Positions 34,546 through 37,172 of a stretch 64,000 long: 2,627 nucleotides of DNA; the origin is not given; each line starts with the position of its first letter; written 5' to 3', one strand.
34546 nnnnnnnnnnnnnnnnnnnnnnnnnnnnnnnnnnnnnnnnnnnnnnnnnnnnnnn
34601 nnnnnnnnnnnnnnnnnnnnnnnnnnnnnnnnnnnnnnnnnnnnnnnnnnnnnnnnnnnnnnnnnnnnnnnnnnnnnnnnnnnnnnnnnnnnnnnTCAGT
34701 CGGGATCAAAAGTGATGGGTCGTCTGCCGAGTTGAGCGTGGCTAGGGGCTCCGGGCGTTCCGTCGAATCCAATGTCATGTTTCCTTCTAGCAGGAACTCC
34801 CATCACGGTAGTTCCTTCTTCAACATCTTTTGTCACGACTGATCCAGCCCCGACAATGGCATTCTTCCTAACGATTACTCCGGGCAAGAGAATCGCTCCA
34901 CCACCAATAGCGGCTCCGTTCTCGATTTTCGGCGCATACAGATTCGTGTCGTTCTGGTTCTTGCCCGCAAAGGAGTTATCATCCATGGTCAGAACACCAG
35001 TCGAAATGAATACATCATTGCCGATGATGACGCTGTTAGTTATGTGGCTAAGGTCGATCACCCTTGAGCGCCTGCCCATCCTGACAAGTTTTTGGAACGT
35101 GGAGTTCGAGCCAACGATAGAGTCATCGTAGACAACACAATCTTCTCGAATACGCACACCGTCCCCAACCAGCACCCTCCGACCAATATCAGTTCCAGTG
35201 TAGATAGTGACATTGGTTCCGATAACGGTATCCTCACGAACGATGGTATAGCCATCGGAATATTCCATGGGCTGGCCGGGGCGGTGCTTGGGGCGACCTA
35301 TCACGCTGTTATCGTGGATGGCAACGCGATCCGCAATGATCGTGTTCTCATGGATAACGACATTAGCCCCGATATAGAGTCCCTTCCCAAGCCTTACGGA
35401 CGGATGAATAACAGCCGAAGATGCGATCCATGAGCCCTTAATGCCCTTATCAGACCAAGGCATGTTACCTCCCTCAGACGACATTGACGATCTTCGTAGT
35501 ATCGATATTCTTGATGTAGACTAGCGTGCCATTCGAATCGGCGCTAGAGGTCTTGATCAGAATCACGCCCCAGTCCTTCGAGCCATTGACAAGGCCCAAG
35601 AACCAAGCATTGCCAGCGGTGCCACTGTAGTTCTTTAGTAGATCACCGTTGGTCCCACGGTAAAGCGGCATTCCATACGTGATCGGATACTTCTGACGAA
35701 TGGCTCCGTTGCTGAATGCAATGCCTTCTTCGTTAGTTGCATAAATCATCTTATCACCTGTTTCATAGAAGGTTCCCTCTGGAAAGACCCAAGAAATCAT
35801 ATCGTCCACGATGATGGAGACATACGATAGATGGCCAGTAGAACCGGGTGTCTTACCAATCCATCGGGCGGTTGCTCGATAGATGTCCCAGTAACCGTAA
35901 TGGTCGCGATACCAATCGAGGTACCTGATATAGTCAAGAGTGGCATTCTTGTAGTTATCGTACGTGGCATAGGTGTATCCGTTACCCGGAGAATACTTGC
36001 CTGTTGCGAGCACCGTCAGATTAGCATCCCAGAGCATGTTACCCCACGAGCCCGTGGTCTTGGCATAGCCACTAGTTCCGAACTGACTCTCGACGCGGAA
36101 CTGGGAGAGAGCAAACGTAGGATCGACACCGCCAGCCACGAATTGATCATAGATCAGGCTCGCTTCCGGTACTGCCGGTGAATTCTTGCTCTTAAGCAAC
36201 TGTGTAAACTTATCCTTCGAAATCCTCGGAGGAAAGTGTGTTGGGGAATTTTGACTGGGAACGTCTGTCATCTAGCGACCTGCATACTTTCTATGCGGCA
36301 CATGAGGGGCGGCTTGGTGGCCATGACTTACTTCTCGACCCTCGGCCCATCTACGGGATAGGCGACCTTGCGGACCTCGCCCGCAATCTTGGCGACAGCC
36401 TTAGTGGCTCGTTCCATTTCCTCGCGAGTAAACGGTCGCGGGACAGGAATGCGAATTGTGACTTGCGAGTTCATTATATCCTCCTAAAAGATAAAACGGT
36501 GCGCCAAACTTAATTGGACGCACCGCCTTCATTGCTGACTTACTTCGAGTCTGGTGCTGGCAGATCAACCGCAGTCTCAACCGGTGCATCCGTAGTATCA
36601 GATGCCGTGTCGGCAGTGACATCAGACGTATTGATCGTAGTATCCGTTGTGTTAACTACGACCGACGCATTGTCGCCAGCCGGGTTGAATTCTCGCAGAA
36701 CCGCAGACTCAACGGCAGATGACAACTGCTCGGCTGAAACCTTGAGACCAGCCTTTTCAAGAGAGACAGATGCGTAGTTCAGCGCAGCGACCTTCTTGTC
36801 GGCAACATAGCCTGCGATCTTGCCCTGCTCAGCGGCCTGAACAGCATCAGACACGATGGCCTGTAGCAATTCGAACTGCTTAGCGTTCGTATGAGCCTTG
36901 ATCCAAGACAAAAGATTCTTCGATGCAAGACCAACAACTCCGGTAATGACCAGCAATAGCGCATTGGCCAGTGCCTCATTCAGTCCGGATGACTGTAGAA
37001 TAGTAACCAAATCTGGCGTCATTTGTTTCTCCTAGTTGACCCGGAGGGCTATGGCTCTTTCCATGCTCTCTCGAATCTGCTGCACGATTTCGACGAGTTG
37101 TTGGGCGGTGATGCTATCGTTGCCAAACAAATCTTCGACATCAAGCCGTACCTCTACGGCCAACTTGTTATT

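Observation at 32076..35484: A sugar-modification cluster lies directly downstream of the lysis cassette: hexapeptide N-acyltransferase, GT2, Gfo/Idh/MocA oxidoreductase and a nearby HAD phosphatase.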

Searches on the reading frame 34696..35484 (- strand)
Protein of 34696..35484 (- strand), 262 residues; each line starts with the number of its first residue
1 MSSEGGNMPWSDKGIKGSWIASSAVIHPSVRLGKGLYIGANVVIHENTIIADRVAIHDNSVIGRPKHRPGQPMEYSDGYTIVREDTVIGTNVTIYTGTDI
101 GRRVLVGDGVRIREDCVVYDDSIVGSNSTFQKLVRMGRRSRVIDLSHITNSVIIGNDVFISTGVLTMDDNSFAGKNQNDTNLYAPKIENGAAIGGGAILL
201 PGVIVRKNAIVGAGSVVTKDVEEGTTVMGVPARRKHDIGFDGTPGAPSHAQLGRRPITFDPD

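Call 3: search_protein_families(library=pfam, proteins=[window:34696-35484:-], max_evalue=0.01)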
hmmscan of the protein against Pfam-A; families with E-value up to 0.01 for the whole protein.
window:34696-35484:- (262 aa): 7 families
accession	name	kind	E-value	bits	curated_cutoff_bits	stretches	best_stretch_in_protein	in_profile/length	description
PF00132.30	Hexapep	-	2.7e-26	90.6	27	5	185-219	2-36/36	Bacterial transferase hexapeptide (six repeats)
PF25084.1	LbH_EIF2B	-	4.7e-12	46.3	54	2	80-164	22-103/105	EIF2B subunit epsilon LbH domain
PF14602.12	Hexapep_2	-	1.2e-10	41.4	27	1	187-219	4-34/34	Hexapeptide repeat of succinyl-transferase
PF25087.1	GMPPB_C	-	2.2e-09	37.4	39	1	80-163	5-86/110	GMPPB C-terminal domain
PF21711.3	DCTN5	-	7.7e-05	22.9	40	0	103-159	84-139/182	Dynactin subunit 5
PF24894.1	Hexapep_GlmU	-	0.00067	20.2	23.3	0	19-67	42-88/104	GlmU-like, C-terminal hexapeptide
PF25247.1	LbH_GLGC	-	0.0079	16.6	27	0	115-162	15-60/135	GLGC left-handed parallel beta-helix domain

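Call 4: search_protein_families(library=phrogs, proteins=[window:34696-35484:-], max_evalue=0.001)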
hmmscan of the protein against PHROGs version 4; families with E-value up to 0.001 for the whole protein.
window:34696-35484:- (262 aa): 4 families
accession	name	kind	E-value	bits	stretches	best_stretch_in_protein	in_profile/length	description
phrog_5353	-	unknown function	8.8e-22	78.9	2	81-226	46-176/256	-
phrog_2154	-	unknown function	1.9e-12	48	2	148-230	97-173/185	-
phrog_16087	-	unknown function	3.4e-11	43.9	1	187-233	120-166/217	-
phrog_36734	-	unknown function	4.4e-08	33.5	1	150-234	93-180/363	-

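Call 9: search_protein_families(library=ncbifam, proteins=[window:34696-35484:-], max_evalue=0.01)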
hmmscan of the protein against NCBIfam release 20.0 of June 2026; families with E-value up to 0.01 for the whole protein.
window:34696-35484:- (262 aa): 48 families (the best 25 are shown)
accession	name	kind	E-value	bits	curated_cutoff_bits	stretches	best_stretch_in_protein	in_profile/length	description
TIGR03570.1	NeuD_NnaD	subfamily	2.8e-25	89.1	160.8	3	186-233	155-202/202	NeuD/PglB/VioB family sugar acetyltransferase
NF002060.0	PRK00892.1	subfamily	3.2e-21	75.8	207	3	19-102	103-184/345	UDP-3-O-(3-hydroxymyristoyl)glucosamine N-acyltransferase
NF041874.1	EPS_EpsC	equivalog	1.2e-20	73.9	150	2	151-234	81-163/168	serine O-acetyltransferase EpsC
TIGR01853.1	lipid_A_lpxD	equivalog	4.4e-19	68.6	242.5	2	81-159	100-178/325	UDP-3-O-(3-hydroxymyristoyl)glucosamine N-acyltransferase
TIGR01172.1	cysE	equivalog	3.4e-17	63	210.65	2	147-233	78-162/162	serine O-acetyltransferase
TIGR01173.1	glmU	equivalog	1.3e-16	60.5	366.85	1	29-234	256-441/452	bifunctional UDP-N-acetylglucosamine diphosphorylase/glucosamine-1-phosphate N-acetyltransferase GlmU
NF007797.0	PRK10502.1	subfamily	2.1e-16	60.1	192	1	150-236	91-177/183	WcaF family extracellular polysaccharide biosynthesis acetyltransferase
NF003657.0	PRK05289.1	equivalog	1.3e-14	54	226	2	80-164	10-94/264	acyl-ACP--UDP-N-acetylglucosamine O-acyltransferase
NF008349.0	PRK11132.1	equivalog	3.1e-14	52.7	397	2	141-233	152-242/273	serine O-acetyltransferase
NF007240.0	PRK09677.1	equivalog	5.6e-14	52.1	243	1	134-233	66-179/192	putative lipopolysaccharide biosynthesis O-acetyl transferase WbbJ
TIGR01852.1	lipid_A_lpxA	equivalog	3e-13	49.6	231.05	2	80-167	5-91/254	acyl-ACP--UDP-N-acetylglucosamine O-acyltransferase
NF010937.0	PRK14357.1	equivalog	1.7e-12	47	658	1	36-227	256-426/448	bifunctional UDP-N-acetylglucosamine diphosphorylase/glucosamine-1-phosphate N-acetyltransferase GlmU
NF050158.1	CarbAnhydGPos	equivalog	2.2e-12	47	250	2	17-143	15-140/172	gamma carbonic anhydrase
NF010934.1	PRK14354.1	equivalog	3.3e-12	45.7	450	1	36-226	257-432/447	bifunctional UDP-N-acetylglucosamine diphosphorylase/glucosamine-1-phosphate N-acetyltransferase GlmU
NF058585.1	HptprglPActTf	PfamEq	4e-12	46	300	1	186-233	108-155/172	heptaprenylglyceryl phosphate O-acetyltransferase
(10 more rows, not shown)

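Call 10: search_solved_structures(query=window:34696-35484:-, max_evalue=0.001, show_alignments=2)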
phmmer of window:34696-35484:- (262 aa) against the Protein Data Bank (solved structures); distinct sequences matched with E-value up to 0.001: 76 (the best 60 are shown).
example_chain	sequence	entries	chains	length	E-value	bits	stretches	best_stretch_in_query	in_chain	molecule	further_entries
3fs8_A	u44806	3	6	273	6.8e-15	58.2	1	20-234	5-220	QdtC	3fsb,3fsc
7s43_A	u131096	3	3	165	5e-13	52.1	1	105-223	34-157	N-acetyltransferase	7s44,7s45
7s3u_A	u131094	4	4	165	6.8e-13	51.7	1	105-223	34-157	N-acetyltransferase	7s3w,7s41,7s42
4mzu_A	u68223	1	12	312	8.1e-12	48.2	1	106-233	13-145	WxcM-like protein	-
3mqg_A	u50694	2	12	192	3.2e-09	39.7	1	97-234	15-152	Lipopolysaccharides biosynthesis acetyltransferase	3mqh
4eaa_A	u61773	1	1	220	1.9e-08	37.1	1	190-237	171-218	Perosamine N-acetyltransferase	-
1t3d_A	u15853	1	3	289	2e-08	37.1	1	137-233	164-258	Serine acetyltransferase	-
4eab_A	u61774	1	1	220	2.1e-08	37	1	190-237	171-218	Perosamine N-acetyltransferase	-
4ea7_A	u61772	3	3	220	2.3e-08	36.9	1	190-237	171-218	Perosamine N-acetyltransferase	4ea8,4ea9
4h7o_A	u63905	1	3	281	2.6e-08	36.7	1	138-234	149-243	Serine acetyltransferase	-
4hzc_A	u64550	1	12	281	3.5e-08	36.2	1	175-239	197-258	CysE, serine acetyltransferase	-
4hzd_A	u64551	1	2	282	3.6e-08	36.2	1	175-239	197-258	CysE, serine acetyltransferase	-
3mc4_A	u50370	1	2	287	3.8e-08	36.1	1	175-238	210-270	WW/Rsp5/WWP domain:Bacterial transferase hexapeptide repeat:Serine O-acetyltransferase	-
3srt_A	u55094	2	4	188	9.6e-08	34.8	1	185-233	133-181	Maltose O-acetyltransferase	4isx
8i04_A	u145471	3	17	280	1.1e-07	34.6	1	139-239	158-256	Serine acetyltransferase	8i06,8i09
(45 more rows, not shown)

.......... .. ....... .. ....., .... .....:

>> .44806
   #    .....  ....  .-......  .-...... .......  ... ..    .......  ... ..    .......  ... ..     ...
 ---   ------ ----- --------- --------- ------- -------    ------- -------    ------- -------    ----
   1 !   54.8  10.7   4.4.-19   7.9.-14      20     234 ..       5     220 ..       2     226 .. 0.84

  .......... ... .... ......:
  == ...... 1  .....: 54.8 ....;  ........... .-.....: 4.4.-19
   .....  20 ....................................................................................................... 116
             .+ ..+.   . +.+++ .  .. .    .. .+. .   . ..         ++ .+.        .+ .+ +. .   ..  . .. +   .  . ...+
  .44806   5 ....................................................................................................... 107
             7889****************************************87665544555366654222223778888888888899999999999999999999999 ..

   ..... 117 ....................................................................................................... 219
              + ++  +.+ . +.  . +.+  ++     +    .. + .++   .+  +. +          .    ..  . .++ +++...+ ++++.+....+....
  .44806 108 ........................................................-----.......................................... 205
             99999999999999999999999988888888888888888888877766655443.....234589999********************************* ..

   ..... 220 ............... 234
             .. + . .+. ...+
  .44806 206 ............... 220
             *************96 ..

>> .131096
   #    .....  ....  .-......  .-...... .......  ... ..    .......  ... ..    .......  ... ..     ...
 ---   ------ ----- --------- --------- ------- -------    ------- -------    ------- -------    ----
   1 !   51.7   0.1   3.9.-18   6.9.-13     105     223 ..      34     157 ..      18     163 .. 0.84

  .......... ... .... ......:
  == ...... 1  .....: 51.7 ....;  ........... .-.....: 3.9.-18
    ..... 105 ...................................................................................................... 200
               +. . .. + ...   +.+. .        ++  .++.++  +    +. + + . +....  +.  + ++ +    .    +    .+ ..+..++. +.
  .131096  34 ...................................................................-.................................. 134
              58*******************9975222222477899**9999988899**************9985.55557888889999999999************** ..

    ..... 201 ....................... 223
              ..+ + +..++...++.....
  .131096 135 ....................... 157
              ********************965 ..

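Call 47: find_homologous_proteins(query=window:34696-35463:-, max_evalue=0.001)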
Query window:34696-35463:- (255 aa): 3754 proteins with E <= 0.001 among 6245 candidates; the best 120 are listed.
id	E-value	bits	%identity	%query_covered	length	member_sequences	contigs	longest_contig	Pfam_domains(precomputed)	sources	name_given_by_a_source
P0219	4.4e-164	562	100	100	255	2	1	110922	PF14602.13,PF00132.31,PF25087.2,PF25084.2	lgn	-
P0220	5.1e-80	286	56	97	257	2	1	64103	PF00132.31,PF25087.2,PF25084.2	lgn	-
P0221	1.5e-78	282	58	99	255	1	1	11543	PF14602.13,PF00132.31,PF25087.2,PF25084.2,PF24894.2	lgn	-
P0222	3.1e-76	274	57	97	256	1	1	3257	PF14602.13,PF00132.31,PF25087.2,PF25247.2,PF25084.2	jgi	jgi:acetyltransferase-like isoleucine patch superfamily enzyme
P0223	7.9e-76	273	57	97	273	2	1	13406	PF14602.13,PF00132.31,PF25087.2,PF25084.2,PF24894.2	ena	-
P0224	3.2e-74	268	60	84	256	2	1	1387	PF14602.13,PF00132.31,PF25087.2,PF25084.2,PF24894.2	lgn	-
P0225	2.3e-72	261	58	90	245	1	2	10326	PF14602.13,PF00132.31,PF25087.2,PF25084.2,PF24894.2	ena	-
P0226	1.2e-71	259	57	86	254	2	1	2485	PF14602.13,PF00132.31,PF25087.2,PF25084.2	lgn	-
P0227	6.7e-71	257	54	98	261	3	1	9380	PF14602.13,PF00132.31,PF25087.2,PF25084.2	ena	-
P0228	1.4e-68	249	58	90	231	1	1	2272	PF14602.13,PF00132.31,PF25087.2,PF25084.2,PF24894.2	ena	-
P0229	1.1e-67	246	58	82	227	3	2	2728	PF14602.13,PF00132.31,PF25087.2,PF25084.2,PF24894.2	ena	-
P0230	1.2e-64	236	54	90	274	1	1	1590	PF14602.13,PF00132.31,PF25087.2,PF25084.2,PF24894.2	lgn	-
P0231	6.1e-64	234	55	90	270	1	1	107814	PF14602.13,PF00132.31,PF25087.2,PF25084.2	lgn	-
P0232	1.3e-63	233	53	89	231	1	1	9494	PF14602.13,PF00132.31,PF25087.2,PF25084.2,PF24894.2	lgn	-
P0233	1.0e-62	230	54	93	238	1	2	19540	PF14602.13,PF00132.31,PF25087.2,PF25084.2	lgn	-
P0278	1.1e-40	158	40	87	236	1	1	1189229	PF14602.13,PF00132.31,PF25087.2,PF25084.2,PF24894.2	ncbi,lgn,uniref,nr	ncbi:N-acetyltransferase [Natronincola ferrireducens]|uniref:Transferase hexapeptide (Six repeat-con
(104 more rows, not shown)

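Call 49: find_encoding_contigs(protein=P0278, flank=8000, max_places=1)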
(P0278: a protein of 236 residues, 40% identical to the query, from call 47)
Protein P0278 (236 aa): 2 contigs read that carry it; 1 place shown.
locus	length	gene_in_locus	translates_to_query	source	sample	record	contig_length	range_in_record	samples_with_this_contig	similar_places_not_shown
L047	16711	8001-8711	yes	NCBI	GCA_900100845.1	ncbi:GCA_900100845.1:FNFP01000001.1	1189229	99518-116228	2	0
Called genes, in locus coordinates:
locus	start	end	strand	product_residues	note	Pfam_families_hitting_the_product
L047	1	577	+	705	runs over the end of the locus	PF07833:Cu_amine_oxidN1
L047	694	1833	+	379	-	-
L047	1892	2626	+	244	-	PF07833:Cu_amine_oxidN1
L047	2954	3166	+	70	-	-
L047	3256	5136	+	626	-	PF00395:SLH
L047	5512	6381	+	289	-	PF00483:NTP_transferase, PF12804:NTP_transf_3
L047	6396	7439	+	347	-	PF01073:3Beta_HSD, PF01370:Epimerase, PF02719:Polysacc_synt_2, PF04321:RmlD_sub_bind, PF07993:NAD_binding_4, PF13460:NAD_binding_10 (weak), PF16363:GDP_Man_Dehyd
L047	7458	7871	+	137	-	PF05523:FdtA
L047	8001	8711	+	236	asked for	PF24894:Hexapep_GlmU (faint), PF00132:Hexapep (weak), PF14602:Hexapep_2 (faint), PF25084:LbH_EIF2B (weak), PF25087:GMPPB_C (weak), PF00132:Hexapep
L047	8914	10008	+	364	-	PF01041:DegT_DnrJ_EryC1, PF00155:Aminotran_1_2 (weak)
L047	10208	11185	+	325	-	PF00535:Glycos_transf_2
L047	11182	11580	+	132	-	PF04138:GtrA_DPMS_TM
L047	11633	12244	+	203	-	-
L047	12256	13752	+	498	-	PF13231:PMT_2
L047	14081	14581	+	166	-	PF06695:Sm_multidrug_ex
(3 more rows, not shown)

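Call 67: search_protein_families(library=padloc, proteins=[window:34696-35463:-], max_evalue=0.001)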
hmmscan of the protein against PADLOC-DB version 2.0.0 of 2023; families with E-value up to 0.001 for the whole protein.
window:34696-35463:- (255 aa): 0 families

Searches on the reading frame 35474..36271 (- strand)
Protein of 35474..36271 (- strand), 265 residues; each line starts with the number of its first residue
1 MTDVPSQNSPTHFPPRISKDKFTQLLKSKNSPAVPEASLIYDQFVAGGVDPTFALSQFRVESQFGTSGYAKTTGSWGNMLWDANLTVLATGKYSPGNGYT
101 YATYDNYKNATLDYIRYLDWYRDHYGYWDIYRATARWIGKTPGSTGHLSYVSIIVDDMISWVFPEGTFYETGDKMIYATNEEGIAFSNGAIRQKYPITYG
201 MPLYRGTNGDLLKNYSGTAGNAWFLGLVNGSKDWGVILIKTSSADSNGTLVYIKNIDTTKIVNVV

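Call 3: search_protein_families(library=pfam, proteins=[window:35474-36271:-], max_evalue=0.01)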
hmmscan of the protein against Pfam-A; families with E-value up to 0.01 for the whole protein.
window:35474-36271:- (265 aa): 1 family
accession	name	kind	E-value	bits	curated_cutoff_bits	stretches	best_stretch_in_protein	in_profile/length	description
PF01832.25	Glucosaminidase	-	0.0023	19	30.2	1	47-126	11-86/123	Mannosyl-glycoprotein endo-beta-N-acetylglucosaminidase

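Call 4: search_protein_families(library=phrogs, proteins=[window:35474-36271:-], max_evalue=0.001)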
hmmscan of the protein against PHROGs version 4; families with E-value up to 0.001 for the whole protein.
window:35474-36271:- (265 aa): 0 families

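Call 9: search_protein_families(library=ncbifam, proteins=[window:35474-36271:-], max_evalue=0.01)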
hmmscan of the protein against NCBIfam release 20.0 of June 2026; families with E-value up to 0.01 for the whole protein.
window:35474-36271:- (265 aa): 0 families

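Call 85: search_solved_structures(query=window:35474-36271:-, max_evalue=1, show_alignments=1)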
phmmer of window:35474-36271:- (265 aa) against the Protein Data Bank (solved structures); distinct sequences matched with E-value up to 1: 1.
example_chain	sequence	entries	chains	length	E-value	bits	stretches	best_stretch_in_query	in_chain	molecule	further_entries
3cql_A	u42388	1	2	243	0.35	13.4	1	17-56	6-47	Endochitinase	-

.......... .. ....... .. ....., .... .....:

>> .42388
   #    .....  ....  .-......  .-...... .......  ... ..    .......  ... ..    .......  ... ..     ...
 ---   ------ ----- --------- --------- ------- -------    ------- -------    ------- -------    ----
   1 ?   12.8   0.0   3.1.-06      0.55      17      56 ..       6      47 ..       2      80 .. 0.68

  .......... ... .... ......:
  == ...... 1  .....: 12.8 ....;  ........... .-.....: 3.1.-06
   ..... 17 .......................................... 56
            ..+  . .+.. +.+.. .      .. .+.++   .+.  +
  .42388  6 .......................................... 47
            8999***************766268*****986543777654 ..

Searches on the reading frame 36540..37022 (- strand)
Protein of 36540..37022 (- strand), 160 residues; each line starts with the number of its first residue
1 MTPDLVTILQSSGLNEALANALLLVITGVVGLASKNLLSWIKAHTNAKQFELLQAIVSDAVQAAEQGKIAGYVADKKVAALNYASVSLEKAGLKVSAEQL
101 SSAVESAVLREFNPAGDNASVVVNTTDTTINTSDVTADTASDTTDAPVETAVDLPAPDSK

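Call 3: search_protein_families(library=pfam, proteins=[window:36540-37022:-], max_evalue=0.01)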
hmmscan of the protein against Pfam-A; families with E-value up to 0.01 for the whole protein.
window:36540-37022:- (160 aa): 1 family
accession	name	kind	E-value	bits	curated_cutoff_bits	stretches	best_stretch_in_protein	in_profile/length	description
PF09682.15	Phage_holin_6_1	-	1.5e-12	48.2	24.9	1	14-108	1-96/101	Bacteriophage holin of superfamily 6 (Holin_LLH)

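Call 4: search_protein_families(library=phrogs, proteins=[window:36540-37022:-], max_evalue=0.001)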
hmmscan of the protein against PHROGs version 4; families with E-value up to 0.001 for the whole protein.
window:36540-37022:- (160 aa): 2 families
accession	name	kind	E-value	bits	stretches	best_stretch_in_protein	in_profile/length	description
phrog_6918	-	lysis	1.8e-16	61.2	1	20-109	7-96/114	holin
phrog_608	-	lysis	2e-11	45.1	1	14-109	4-101/111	holin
